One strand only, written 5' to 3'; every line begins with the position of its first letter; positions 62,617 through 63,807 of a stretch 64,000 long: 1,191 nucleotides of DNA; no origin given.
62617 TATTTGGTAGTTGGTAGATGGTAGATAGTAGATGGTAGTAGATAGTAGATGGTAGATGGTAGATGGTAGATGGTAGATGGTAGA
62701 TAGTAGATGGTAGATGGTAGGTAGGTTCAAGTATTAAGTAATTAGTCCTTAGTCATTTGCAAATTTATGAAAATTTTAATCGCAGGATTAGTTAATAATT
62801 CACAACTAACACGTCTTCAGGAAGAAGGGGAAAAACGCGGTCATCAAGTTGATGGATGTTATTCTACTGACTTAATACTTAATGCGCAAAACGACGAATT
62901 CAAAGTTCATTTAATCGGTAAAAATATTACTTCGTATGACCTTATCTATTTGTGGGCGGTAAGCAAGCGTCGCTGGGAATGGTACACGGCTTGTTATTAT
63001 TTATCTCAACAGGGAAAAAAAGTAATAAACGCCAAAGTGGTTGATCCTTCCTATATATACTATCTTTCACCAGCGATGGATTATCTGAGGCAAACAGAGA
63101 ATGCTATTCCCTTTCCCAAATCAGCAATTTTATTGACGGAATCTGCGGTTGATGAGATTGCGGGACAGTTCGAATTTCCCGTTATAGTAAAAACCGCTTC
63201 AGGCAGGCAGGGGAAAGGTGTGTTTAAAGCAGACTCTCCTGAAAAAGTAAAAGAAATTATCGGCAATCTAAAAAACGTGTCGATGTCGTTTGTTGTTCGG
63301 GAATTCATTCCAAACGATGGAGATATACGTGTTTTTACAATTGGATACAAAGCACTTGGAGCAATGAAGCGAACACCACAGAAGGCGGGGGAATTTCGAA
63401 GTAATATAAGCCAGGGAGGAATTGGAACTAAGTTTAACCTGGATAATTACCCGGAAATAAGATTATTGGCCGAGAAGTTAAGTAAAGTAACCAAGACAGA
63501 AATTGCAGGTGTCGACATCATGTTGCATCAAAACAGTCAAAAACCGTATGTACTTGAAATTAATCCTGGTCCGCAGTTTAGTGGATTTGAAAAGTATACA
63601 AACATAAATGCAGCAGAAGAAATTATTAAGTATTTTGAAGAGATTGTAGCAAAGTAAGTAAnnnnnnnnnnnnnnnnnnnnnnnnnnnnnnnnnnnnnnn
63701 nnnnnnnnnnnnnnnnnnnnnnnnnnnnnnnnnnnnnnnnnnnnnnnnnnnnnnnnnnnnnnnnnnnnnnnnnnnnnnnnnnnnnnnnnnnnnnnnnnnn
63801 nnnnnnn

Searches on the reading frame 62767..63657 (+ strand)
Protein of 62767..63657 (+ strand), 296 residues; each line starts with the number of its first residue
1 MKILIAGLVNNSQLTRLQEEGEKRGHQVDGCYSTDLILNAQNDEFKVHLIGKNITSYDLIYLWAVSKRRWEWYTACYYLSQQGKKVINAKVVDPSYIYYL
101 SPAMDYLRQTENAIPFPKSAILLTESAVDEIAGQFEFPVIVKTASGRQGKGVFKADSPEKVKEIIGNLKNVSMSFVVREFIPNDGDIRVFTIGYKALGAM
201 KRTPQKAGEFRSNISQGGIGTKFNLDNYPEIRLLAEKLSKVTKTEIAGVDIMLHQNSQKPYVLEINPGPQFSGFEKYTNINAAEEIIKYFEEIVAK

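Call 10: search_protein_families(library=pfam, proteins=[window:62767-63657:+], max_evalue=0.01)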
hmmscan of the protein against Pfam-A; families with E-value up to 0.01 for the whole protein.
window:62767-63657:+ (296 aa): 10 families
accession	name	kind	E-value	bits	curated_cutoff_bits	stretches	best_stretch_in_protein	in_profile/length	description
PF08443.16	RimK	-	5.2e-33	114.7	21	1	112-289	14-187/188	RimK-like ATP-grasp domain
PF02955.21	GSH-S_ATP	-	8.9e-11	42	23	1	117-251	13-151/175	Prokaryotic glutathione synthetase, ATP-grasp domain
PF07478.18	Dala_Dala_lig_C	-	4.8e-08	33.2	24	1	125-283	25-190/204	D-ala D-ala ligase C-terminus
PF14397.11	ATPgrasp_ST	-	9.4e-08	32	31.4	1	223-274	210-261/278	Sugar-transfer associated ATP-grasp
PF02655.19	ATP-grasp_3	-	1.1e-07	32.5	23.2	1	112-269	14-157/160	ATP-grasp domain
PF02222.28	ATP-grasp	-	4e-07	30.3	27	1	110-193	4-88/179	ATP-grasp domain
PF03133.20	TTL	-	7e-05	22.6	20.1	0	244-278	235-268/292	Tubulin-tyrosine ligase family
PF18030.7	Rimk_N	-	7.9e-05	23.3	26.4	1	1-60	1-61/94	RimK PreATP-grasp domain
PF02786.22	CPSase_L_D2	-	0.0002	21.4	19.8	1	118-175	18-78/211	Carbamoyl-phosphate synthase L chain, ATP binding domain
PF14398.11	ATPgrasp_YheCD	-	0.001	18.9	26.8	0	246-287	205-245/255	YheC/D like ATP-grasp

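Call 16: find_encoding_contigs(protein=window:62767-63657:+, flank=6000, max_places=10)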
Protein window:62767-63657:+ (296 aa): no gene with exactly this product is on record in the collection.

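Call 18: find_homologous_proteins(query=window:62767-63657:+, max_evalue=1e-10)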
Query window:62767-63657:+ (296 aa): 530 proteins with E <= 1e-10 among 1256 candidates; the best 120 are listed.
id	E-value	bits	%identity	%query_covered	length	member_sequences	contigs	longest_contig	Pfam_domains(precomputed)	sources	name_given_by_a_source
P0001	3.1e-194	662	100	100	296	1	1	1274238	PF02955.22,PF14397.12,PF02222.28,PF08443.17,PF02655.20,PF07478.19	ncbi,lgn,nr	ncbi:RimK family alpha-L-glutamate ligase [Candidatus Woesebacteria bacterium]|nr:MAG: RimK family a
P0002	4.3e-125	435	64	99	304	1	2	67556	PF18030.8,PF02955.22,PF14397.12,PF14398.12,PF02786.23,PF03133.21,PF02222.28,PF08443.17,PF02655.20,PF07478.19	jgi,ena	-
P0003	8.2e-125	434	63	99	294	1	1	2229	PF02955.22,PF14397.12,PF02222.28,PF08443.17,PF02655.20,PF07478.19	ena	-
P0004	1.4e-123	430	62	100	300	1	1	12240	PF02955.22,PF14397.12,PF14398.12,PF02222.28,PF08443.17,PF02655.20,PF07478.19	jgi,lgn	-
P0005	2.5e-123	429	63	99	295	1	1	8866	PF02955.22,PF14398.12,PF03133.21,PF02222.28,PF08443.17,PF02655.20,PF07478.19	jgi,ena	-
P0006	2.9e-123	429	63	99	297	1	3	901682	PF02955.22,PF14397.12,PF08443.17,PF02655.20,PF07478.19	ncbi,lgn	-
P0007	4.8e-122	425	63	99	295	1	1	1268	PF02955.22,PF14398.12,PF03133.21,PF02222.28,PF08443.17,PF02655.20,PF07478.19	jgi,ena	-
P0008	9.9e-122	424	63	98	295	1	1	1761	PF02955.22,PF14398.12,PF03133.21,PF02222.28,PF08443.17,PF02655.20,PF07478.19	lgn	-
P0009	1.6e-121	423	65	99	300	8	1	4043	PF02955.22,PF14398.12,PF03133.21,PF02222.28,PF08443.17,PF02655.20,PF07478.19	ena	-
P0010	2.8e-121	422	62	99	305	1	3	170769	PF02955.22,PF02222.28,PF08443.17,PF02655.20,PF07478.19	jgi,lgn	jgi:RimK family alpha-L-glutamate ligase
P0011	5.1e-121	421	61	100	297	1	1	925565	PF02955.22,PF14397.12,PF02222.28,PF08443.17,PF02655.20,PF07478.19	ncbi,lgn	-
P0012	5.6e-121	421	63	99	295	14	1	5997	PF02955.22,PF14398.12,PF03133.21,PF02222.28,PF08443.17,PF02655.20,PF07478.19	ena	-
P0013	1.1e-120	420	61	99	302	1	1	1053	PF02955.22,PF14397.12,PF02222.28,PF08443.17,PF02655.20,PF07478.19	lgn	-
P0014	1.2e-120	420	62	99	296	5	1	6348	PF02955.22,PF14397.12,PF02222.28,PF08443.17,PF02655.20,PF07478.19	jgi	-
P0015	2.4e-120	419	62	99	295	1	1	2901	PF02955.22,PF14397.12,PF14398.12,PF03133.21,PF02222.28,PF08443.17,PF02655.20,PF07478.19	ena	-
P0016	2.4e-120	419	62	99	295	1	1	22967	PF02955.22,PF14397.12,PF14398.12,PF03133.21,PF02222.28,PF08443.17,PF02655.20,PF07478.19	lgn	-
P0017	2.7e-120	419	63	99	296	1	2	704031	PF02955.22,PF14397.12,PF14398.12,PF03133.21,PF02222.28,PF08443.17,PF02655.20,PF07478.19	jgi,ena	-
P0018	3.7e-120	419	62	99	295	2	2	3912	PF02955.22,PF14397.12,PF14398.12,PF03133.21,PF02222.28,PF08443.17,PF02655.20,PF07478.19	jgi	jgi:RimK family alpha-L-glutamate ligase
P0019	4.6e-120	418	62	100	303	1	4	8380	PF02955.22,PF14398.12,PF02222.28,PF08443.17,PF02655.20,PF07478.19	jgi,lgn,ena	-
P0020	1.5e-119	417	61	99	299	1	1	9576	PF02955.22,PF14398.12,PF02222.28,PF08443.17,PF02655.20,PF07478.19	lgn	-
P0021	3.2e-119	416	62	99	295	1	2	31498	PF02955.22,PF14397.12,PF14398.12,PF03133.21,PF02222.28,PF08443.17,PF02655.20,PF07478.19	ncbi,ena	-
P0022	3.7e-119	415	62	99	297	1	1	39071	PF02955.22,PF02222.28,PF08443.17,PF02655.20,PF07478.19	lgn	-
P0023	3.9e-119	415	60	99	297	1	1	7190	PF02955.22,PF14397.12,PF14398.12,PF03133.21,PF02222.28,PF08443.17,PF02655.20,PF07478.19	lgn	-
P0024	5.3e-119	415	61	99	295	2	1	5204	PF02955.22,PF14398.12,PF03133.21,PF08443.17,PF02655.20,PF07478.19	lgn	-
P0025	9.7e-119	414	60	100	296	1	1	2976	PF02955.22,PF14397.12,PF02786.23,PF02222.28,PF08443.17,PF02655.20,PF07478.19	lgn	-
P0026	1.1e-118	414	61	99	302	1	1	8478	PF02955.22,PF02222.28,PF08443.17,PF02655.20,PF07478.19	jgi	jgi:RimK family alpha-L-glutamate ligase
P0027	6.7e-118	411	61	100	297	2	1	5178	PF02955.22,PF03133.21,PF02222.28,PF08443.17,PF02655.20,PF07478.19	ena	-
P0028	7.6e-118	411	62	99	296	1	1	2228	PF02955.22,PF14397.12,PF02222.28,PF08443.17,PF02655.20,PF07478.19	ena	-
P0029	8.7e-118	411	60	99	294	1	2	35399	PF02955.22,PF02222.28,PF08443.17,PF02655.20,PF07478.19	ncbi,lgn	-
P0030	1.3e-117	410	61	99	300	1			PF02955.22,PF14397.12,PF14398.12,PF02222.28,PF08443.17,PF02655.20,PF07478.19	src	-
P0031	1.7e-117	410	62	99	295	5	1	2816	PF02955.22,PF14397.12,PF14398.12,PF03133.21,PF02222.28,PF08443.17,PF02655.20,PF07478.19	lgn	-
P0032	2.0e-117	410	61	99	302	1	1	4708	PF02955.22,PF02222.28,PF08443.17,PF02655.20,PF07478.19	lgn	-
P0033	2.7e-117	409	61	99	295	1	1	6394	PF02955.22,PF14397.12,PF14398.12,PF02222.28,PF08443.17,PF02655.20,PF07478.19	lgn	-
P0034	3.2e-117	409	60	98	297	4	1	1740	PF02955.22,PF14398.12,PF02222.28,PF08443.17,PF02655.20,PF02750.19,PF07478.19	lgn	-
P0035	4.8e-117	408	61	99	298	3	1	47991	PF02955.22,PF02222.28,PF08443.17,PF02655.20,PF07478.19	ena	-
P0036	5.9e-117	408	62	99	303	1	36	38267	PF02955.22,PF03133.21,PF02222.28,PF08443.17,PF02655.20,PF07478.19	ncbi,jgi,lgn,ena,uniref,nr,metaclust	ncbi:hypothetical protein A2865_03980 [Candidatus Woesebacteria bacterium RIFCSPHIGHO2_01_FULL_39_17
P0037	6.3e-117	408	63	98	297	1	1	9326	PF02955.22,PF14397.12,PF02786.23,PF03133.21,PF02222.28,PF08443.17,PF02655.20,PF07478.19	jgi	jgi:RimK family alpha-L-glutamate ligase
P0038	7.6e-117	408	60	99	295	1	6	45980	PF02955.22,PF14397.12,PF02222.28,PF08443.17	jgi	-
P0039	8.3e-117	408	59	98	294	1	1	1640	PF02955.22,PF02222.28,PF08443.17,PF02655.20,PF07478.19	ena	-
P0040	1.0e-116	407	61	99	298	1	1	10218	PF02955.22,PF02222.28,PF08443.17,PF02655.20,PF07478.19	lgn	-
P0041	1.2e-116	407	63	99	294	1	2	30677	PF02955.22,PF14398.12,PF02222.28,PF08443.17,PF02655.20,PF07478.19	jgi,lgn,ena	-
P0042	1.6e-116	407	60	100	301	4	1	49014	PF02955.22,PF14397.12,PF02222.28,PF08443.17,PF02655.20,PF07478.19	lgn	-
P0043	2.5e-116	406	59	100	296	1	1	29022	PF02955.22,PF14398.12,PF02222.28,PF08443.17,PF02655.20,PF07478.19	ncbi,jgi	-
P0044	6.1e-116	405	60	99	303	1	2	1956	PF02955.22,PF08443.17,PF02655.20,PF07478.19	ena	-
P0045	9.2e-116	404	57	99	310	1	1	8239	PF02955.22,PF14397.12,PF14398.12,PF03133.21,PF02222.28,PF08443.17,PF02655.20,PF07478.19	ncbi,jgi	-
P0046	9.8e-116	404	59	99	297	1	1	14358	PF02955.22,PF02222.28,PF08443.17,PF02655.20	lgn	-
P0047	1.1e-115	404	62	100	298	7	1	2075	PF02955.22,PF14397.12,PF02222.28,PF08443.17,PF02655.20,PF07478.19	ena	-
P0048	1.9e-115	403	60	99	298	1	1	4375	PF02955.22,PF14397.12,PF02786.23,PF02222.28,PF08443.17,PF02655.20,PF07478.19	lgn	-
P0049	1.9e-115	403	60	99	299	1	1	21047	PF02955.22,PF14397.12,PF03133.21,PF02222.28,PF08443.17,PF02655.20,PF07478.19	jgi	jgi:RimK family alpha-L-glutamate ligase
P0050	2.5e-115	403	61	100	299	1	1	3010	PF02955.22,PF02222.28,PF08443.17,PF02655.20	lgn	-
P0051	3.0e-115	403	61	99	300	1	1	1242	PF02955.22,PF14398.12,PF02222.28,PF08443.17,PF02655.20,PF07478.19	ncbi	-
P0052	3.8e-115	402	59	99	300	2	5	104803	PF02955.22,PF14397.12,PF14398.12,PF02222.28,PF08443.17,PF02655.20,PF07478.19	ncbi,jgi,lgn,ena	-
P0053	5.5e-115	402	59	99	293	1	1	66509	PF02955.22,PF14397.12,PF14398.12,PF02786.23,PF03133.21,PF02222.28,PF08443.17,PF02655.20,PF07478.19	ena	-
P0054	5.6e-115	402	60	99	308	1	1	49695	PF02955.22,PF14397.12,PF14398.12,PF02222.28,PF08443.17,PF02655.20,PF07478.19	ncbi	-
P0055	6.6e-115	401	59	100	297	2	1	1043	PF02955.22,PF08443.17,PF07478.19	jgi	-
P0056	1.1e-114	401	59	99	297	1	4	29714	PF02955.22,PF02222.28,PF08443.17,PF02655.20,PF07478.19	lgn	-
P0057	1.2e-114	401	61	98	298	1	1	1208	PF02955.22,PF14397.12,PF14398.12,PF02222.28,PF08443.17,PF02655.20,PF07478.19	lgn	-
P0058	1.7e-114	400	61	100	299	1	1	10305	PF02955.22,PF14397.12,PF02222.28,PF08443.17,PF02655.20,PF07478.19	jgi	jgi:RimK family alpha-L-glutamate ligase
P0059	1.9e-114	400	59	99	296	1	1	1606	PF02955.22,PF14397.12,PF14398.12,PF03133.21,PF02222.28,PF08443.17,PF02655.20,PF07478.19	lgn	-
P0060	1.9e-114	400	60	99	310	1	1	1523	PF02955.22,PF14397.12,PF02222.28,PF08443.17,PF02655.20,PF07478.19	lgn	-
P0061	3.1e-114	399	60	99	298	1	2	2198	PF02955.22,PF14397.12,PF14398.12,PF03133.21,PF02222.28,PF08443.17,PF02655.20,PF07478.19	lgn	-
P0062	4.0e-114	399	59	100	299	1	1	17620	PF02955.22,PF14397.12,PF02222.28,PF08443.17,PF02655.20,PF07478.19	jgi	jgi:RimK family alpha-L-glutamate ligase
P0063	5.3e-114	398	58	100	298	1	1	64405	PF02955.22,PF14397.12,PF02222.28,PF08443.17,PF02655.20,PF07478.19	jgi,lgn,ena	-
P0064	1.0e-113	397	60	100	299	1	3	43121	PF02955.22,PF03133.21,PF02222.28,PF08443.17,PF07478.19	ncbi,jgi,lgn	-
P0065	1.2e-113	397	58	99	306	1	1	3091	PF02955.22,PF14398.12,PF02222.28,PF08443.17,PF02655.20,PF02750.19,PF07478.19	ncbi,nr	ncbi:MAG: RimK family alpha-L-glutamate ligase [Candidatus Blackburnbacteria bacterium]|nr:RimK fami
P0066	2.4e-113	396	60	99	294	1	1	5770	PF02955.22,PF14398.12,PF02222.28,PF08443.17,PF02655.20,PF07478.19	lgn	-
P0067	3.1e-113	396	60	100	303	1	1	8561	PF02955.22,PF14398.12,PF02222.28,PF08443.17,PF02655.20,PF07478.19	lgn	-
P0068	7.9e-113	395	59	100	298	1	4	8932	PF02955.22,PF14397.12,PF14398.12,PF02786.23,PF03133.21,PF02222.28,PF08443.17,PF02655.20,PF07478.19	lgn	-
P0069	1.4e-112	394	57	99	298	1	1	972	PF02955.22,PF14397.12,PF03133.21,PF02222.28,PF08443.17,PF02655.20,PF07478.19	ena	-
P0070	1.7e-112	394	60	99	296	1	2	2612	PF02955.22,PF02222.28,PF08443.17,PF02655.20,PF07478.19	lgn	-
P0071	1.7e-112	394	60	99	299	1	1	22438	PF02955.22,PF14397.12,PF02222.28,PF08443.17,PF02655.20,PF07478.19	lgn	-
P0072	1.7e-112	393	59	99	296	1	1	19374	PF02955.22,PF02222.28,PF08443.17,PF02655.20,PF07478.19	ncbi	-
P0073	2.1e-112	393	56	99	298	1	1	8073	PF02955.22,PF14397.12,PF03133.21,PF02222.28,PF08443.17,PF02655.20,PF07478.19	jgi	jgi:RimK family alpha-L-glutamate ligase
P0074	2.2e-112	393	58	99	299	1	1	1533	PF02955.22,PF14397.12,PF02786.23,PF03133.21,PF02222.28,PF08443.17,PF02655.20,PF07478.19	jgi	jgi:RimK family alpha-L-glutamate ligase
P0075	2.2e-112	393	59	99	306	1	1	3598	PF02955.22,PF14397.12,PF14398.12,PF02222.28,PF08443.17,PF02655.20,PF07478.19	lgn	-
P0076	2.2e-112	393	59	99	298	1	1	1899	PF02955.22,PF14397.12,PF14398.12,PF02786.23,PF03133.21,PF02222.28,PF08443.17,PF02655.20,PF07478.19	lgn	-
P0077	2.3e-112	393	60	99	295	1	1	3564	PF02955.22,PF14397.12,PF02222.28,PF08443.17,PF02655.20,PF07478.19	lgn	-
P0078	2.4e-112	393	61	99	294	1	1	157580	PF02955.22,PF03133.21,PF02222.28,PF08443.17,PF02655.20,PF07478.19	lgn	-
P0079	2.6e-112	393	59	99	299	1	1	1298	PF02955.22,PF14397.12,PF02222.28,PF08443.17,PF02655.20,PF07478.19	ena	-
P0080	2.7e-112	393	57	100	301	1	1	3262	PF02955.22,PF02222.28,PF08443.17,PF02655.20,PF07478.19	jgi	jgi:RimK family alpha-L-glutamate ligase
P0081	2.9e-112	393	59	98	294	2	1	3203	PF02955.22,PF14397.12,PF14398.12,PF02786.23,PF02222.28,PF08443.17,PF02655.20,PF07478.19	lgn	-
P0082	3.2e-112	393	60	99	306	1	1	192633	PF02955.22,PF14397.12,PF02222.28,PF08443.17,PF02655.20,PF07478.19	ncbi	-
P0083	3.3e-112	393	59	99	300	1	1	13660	PF02955.22,PF14398.12,PF02222.28,PF08443.17,PF02655.20,PF07478.19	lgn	-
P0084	3.5e-112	392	59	98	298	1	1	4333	PF02955.22,PF14398.12,PF02222.28,PF08443.17,PF02655.20,PF07478.19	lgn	-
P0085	3.5e-112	392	56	99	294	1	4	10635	PF02955.22,PF14398.12,PF02222.28,PF08443.17,PF02655.20,PF07478.19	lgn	-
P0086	4.5e-112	392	59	99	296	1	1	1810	PF02955.22,PF02222.28,PF08443.17,PF02655.20,PF07478.19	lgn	-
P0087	5.6e-112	392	59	99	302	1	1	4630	PF02955.22,PF14398.12,PF02222.28,PF08443.17,PF02655.20,PF07478.19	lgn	-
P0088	1.2e-111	391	59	100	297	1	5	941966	PF02955.22,PF14397.12,PF14398.12,PF03133.21,PF02222.28,PF08443.17,PF02655.20,PF07478.19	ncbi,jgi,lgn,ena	-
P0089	1.2e-111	391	59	100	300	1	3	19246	PF02955.22,PF14398.12,PF02222.28,PF08443.17,PF02655.20,PF07478.19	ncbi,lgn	-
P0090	1.6e-111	390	58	99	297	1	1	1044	PF02955.22,PF02222.28,PF08443.17,PF02655.20,PF02750.19,PF07478.19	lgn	-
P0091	2.6e-111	390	59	99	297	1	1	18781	PF02955.22,PF14398.12,PF02222.28,PF08443.17,PF02655.20,PF07478.19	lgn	-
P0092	8.1e-111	388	56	99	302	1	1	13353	PF02955.22,PF14397.12,PF02786.23,PF03133.21,PF02222.28,PF08443.17,PF02655.20,PF07478.19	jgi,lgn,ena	-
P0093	8.5e-111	388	59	99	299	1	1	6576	PF02955.22,PF14398.12,PF02786.23,PF02222.28,PF08443.17,PF02655.20,PF07478.19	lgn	-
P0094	1.4e-110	387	58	99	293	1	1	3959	PF02955.22,PF14397.12,PF14398.12,PF03133.21,PF02222.28,PF08443.17,PF02655.20,PF07478.19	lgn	-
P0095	2.8e-110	386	57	99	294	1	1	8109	PF02955.22,PF14398.12,PF02222.28,PF08443.17,PF02655.20,PF02750.19,PF07478.19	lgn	-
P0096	2.8e-110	386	56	99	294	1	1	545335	PF02955.22,PF14397.12,PF14398.12,PF02222.28,PF08443.17,PF02655.20,PF07478.19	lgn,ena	-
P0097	3.6e-110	386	58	99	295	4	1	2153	PF02955.22,PF14398.12,PF02222.28,PF08443.17,PF02655.20,PF07478.19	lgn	-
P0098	5.1e-110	385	55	99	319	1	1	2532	PF02955.22,PF14398.12,PF02222.28,PF08443.17,PF02655.20,PF07478.19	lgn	-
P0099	5.7e-110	385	57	99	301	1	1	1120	PF02955.22,PF14397.12,PF14398.12,PF03133.21,PF02222.28,PF08443.17,PF02655.20,PF07478.19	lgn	-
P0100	6.6e-110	385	60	98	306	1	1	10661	PF02955.22,PF14397.12,PF14398.12,PF02222.28,PF08443.17,PF02655.20,PF07478.19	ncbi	-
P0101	7.9e-110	385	57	99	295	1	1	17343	PF02955.22,PF14397.12,PF02786.23,PF02222.28,PF08443.17,PF02655.20,PF07478.19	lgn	-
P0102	8.0e-110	385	58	99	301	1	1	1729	PF02955.22,PF14398.12,PF02222.28,PF08443.17,PF02655.20,PF07478.19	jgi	jgi:RimK family alpha-L-glutamate ligase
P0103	8.4e-110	385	58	100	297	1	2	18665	PF02955.22,PF14397.12,PF03133.21,PF02222.28,PF08443.17,PF02655.20,PF07478.19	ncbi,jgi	-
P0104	1.1e-109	384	58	99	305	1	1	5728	PF02955.22,PF14397.12,PF02222.28,PF08443.17,PF02655.20,PF07478.19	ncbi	-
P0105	1.1e-109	384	59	99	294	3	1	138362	PF02955.22,PF14397.12,PF02222.28,PF08443.17,PF07478.19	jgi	-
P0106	1.2e-109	384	58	99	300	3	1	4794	PF02955.22,PF14397.12,PF02222.28,PF08443.17,PF02655.20,PF07478.19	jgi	jgi:RimK family alpha-L-glutamate ligase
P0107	1.4e-109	384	60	100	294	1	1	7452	PF02955.22,PF14398.12,PF02786.23,PF02222.28,PF08443.17,PF02655.20,PF07478.19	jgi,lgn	-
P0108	2.1e-109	383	59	100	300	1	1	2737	PF02955.22,PF14397.12,PF02222.28,PF08443.17,PF02655.20,PF07478.19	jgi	jgi:RimK family alpha-L-glutamate ligase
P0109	2.3e-109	383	57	99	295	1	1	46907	PF02955.22,PF03133.21,PF02222.28,PF08443.17,PF02655.20,PF07478.19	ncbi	-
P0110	2.9e-109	383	56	100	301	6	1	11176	PF02955.22,PF14398.12,PF02222.28,PF08443.17,PF02655.20,PF07478.19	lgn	-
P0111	3.0e-109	383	58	99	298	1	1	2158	PF02955.22,PF14397.12,PF14398.12,PF03133.21,PF02222.28,PF08443.17,PF02655.20,PF07478.19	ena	-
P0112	3.2e-109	383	56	100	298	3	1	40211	PF02955.22,PF14397.12,PF02786.23,PF03133.21,PF02222.28,PF08443.17,PF02655.20,PF07478.19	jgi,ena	-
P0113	3.2e-109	383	56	100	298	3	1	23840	PF02955.22,PF08443.17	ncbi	-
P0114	3.3e-109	383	55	99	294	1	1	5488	PF02955.22,PF14398.12,PF02222.28,PF08443.17,PF02655.20,PF02750.19,PF07478.19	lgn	-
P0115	4.2e-109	382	58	100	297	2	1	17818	PF02955.22,PF14397.12,PF03133.21,PF02222.28,PF08443.17,PF02655.20,PF07478.19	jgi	-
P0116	6.5e-109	382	57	99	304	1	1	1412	PF02955.22,PF14397.12,PF14398.12,PF02222.28,PF08443.17,PF02655.20,PF07478.19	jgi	jgi:RimK family alpha-L-glutamate ligase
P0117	7.9e-109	381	56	98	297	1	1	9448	PF02955.22,PF14398.12,PF02222.28,PF08443.17,PF02655.20,PF02750.19,PF07478.19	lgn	-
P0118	8.0e-109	381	58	98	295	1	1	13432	PF02955.22,PF14397.12,PF02222.28,PF08443.17,PF02655.20,PF07478.19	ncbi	-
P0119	9.8e-109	381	56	99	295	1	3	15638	PF02955.22,PF14397.12,PF14398.12,PF03133.21,PF02222.28,PF08443.17,PF02655.20,PF07478.19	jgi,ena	-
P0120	1.1e-108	381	59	100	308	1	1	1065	PF02955.22,PF14398.12,PF08443.17,PF02655.20,PF07478.19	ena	-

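Call 20: find_encoding_contigs(protein=P0001, flank=10000, max_places=5)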
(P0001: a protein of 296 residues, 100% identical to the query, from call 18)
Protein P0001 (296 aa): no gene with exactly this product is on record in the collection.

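Call 21: find_related_loci(query=A1, collection=genome_contigs, flank=5000)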
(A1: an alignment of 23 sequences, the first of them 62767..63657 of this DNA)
Query A1 (296 aa) in genome_contigs; peptide patterns used: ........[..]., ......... (x = any residue, [..] = any of these).
42 stretches matched a pattern; 39 encode a relative of the query (tblastn E <= 1e-3); 37 distinct loci.
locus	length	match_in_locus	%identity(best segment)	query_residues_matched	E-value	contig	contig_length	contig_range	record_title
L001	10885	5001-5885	63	1-294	3e-130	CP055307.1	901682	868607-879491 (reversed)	MAG: Candidatus Woesebacteria bacterium isolate Ch104b chromosome, complete genome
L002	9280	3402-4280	65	1-293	8e-129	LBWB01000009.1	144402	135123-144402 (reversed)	MAG: Candidatus Woesebacteria bacterium GW2011_GWB1_39_12 UT24_C0009, whole genome shotgun sequence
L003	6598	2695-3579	63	1-293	1e-128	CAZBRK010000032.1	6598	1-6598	MAG TPA_asm: uncultured Pseudomonadales bacterium isolate binchicken_co243_137 genome assembly, contig: NODE_11302_lengt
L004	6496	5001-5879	61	1-293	7e-127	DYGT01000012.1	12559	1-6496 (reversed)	MAG TPA_asm: Candidatus Microgenomatus sp. isolate BE2012_6_40_25 Afr_mines_BE2012_2211_length_12559_cov_10_038628, whol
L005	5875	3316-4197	62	1-293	3e-124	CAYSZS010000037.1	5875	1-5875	MAG TPA_asm: uncultured Gammaproteobacteria bacterium isolate SRP050083_co1_18 genome assembly, contig: NODE_7915_length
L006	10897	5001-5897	60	1-295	6e-122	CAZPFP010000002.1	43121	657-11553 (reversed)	MAG TPA_asm: uncultured Gammaproteobacteria bacterium isolate binchicken_co34_426 genome assembly, contig: NODE_1160_len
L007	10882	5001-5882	59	1-293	1e-121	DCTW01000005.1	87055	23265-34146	MAG TPA_asm: Candidatus Woesebacteria bacterium UBA1430 UBA1430_contig_9501, whole genome shotgun sequence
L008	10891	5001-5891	59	1-296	2e-119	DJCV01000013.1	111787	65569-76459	MAG TPA_asm: Candidatus Woesebacteria bacterium UBA5941 UBA5941_contig_3, whole genome shotgun sequence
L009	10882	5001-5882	57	1-294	5e-118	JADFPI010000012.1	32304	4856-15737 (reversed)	MAG: Patescibacteria group bacterium isolate B72T1L10 B72T1L10_NODE1553, whole genome shotgun sequence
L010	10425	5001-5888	56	1-295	8e-117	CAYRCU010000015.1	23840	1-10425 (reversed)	MAG TPA_asm: uncultured Gammaproteobacteria bacterium isolate SRP338002_co1_166 genome assembly, contig: NODE_1963_lengt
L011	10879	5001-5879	58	1-294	6e-115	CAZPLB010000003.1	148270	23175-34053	MAG TPA_asm: uncultured Gammaproteobacteria bacterium isolate SRP200132_co2_495 genome assembly, contig: NODE_20_length_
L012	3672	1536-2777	56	1-295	9e-117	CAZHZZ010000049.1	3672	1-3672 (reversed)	MAG TPA_asm: uncultured Gammaproteobacteria bacterium isolate binchicken_co275_502 genome assembly, contig: NODE_53190_l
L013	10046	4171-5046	57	1-293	2e-113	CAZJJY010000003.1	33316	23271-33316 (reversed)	MAG TPA_asm: uncultured Gammaproteobacteria bacterium isolate binchicken_co243_270 genome assembly, contig: NODE_857_len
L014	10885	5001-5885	56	1-293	6e-113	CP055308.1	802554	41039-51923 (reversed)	MAG: Candidatus Woesebacteria bacterium isolate Ch104a chromosome, complete genome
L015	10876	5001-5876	56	1-293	3e-111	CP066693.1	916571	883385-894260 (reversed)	MAG: Candidatus Woesebacteria bacterium isolate NC_groundwater_896_Pr1_S2p5_35_35 chromosome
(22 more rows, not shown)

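Call 47: list_cluster_members(proteins=[P0001])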
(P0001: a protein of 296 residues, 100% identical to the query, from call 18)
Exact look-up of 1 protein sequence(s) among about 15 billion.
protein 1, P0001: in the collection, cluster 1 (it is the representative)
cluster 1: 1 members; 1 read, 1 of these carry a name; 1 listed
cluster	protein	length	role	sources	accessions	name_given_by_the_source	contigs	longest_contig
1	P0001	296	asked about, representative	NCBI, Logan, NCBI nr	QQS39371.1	RimK family alpha-L-glutamate ligase [Candidatus Woesebacteria bacterium] | MAG: RimK family alpha-L-glutamate ligase [Candidatus Woesebacteria bacterium]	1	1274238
